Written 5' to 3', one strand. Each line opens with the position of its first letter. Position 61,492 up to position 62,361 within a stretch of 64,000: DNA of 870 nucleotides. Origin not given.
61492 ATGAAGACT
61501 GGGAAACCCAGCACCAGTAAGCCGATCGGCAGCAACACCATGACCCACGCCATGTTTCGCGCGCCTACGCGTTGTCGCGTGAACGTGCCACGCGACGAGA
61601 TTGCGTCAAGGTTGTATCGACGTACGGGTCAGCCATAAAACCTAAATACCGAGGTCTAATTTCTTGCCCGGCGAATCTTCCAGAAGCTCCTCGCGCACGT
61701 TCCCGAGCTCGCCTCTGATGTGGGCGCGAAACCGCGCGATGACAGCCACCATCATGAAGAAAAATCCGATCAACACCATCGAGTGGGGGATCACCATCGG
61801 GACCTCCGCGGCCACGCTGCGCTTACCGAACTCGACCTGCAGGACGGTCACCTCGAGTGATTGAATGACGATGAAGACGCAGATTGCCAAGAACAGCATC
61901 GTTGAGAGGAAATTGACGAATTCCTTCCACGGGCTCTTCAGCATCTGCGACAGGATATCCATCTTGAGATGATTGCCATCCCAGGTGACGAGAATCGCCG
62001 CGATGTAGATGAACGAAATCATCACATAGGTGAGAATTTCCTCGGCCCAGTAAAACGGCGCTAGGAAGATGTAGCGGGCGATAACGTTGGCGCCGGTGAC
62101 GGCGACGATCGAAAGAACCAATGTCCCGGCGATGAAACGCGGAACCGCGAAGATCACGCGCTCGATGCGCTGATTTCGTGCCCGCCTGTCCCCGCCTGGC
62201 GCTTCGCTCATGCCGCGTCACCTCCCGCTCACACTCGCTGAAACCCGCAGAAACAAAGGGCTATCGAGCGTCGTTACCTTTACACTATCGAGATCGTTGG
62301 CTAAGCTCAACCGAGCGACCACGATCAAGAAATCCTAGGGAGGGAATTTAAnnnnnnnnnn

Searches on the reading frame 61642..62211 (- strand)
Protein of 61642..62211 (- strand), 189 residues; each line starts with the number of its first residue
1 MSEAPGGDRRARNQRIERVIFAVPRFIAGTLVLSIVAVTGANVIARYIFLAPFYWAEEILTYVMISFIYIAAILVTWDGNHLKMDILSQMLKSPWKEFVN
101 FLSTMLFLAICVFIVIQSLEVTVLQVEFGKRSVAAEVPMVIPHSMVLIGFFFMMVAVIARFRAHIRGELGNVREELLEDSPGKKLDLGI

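Call 9: search_protein_families(library=pfam, proteins=[window:61642-62211:-], max_evalue=0.001)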
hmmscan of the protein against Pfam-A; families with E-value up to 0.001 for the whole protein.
window:61642-62211:- (189 aa): 1 family
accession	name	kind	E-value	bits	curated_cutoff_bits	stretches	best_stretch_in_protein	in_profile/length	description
PF04290.18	DctQ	-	8.6e-24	84.4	28.3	1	35-166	1-131/132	Tripartite ATP-independent periplasmic transporters, DctQ component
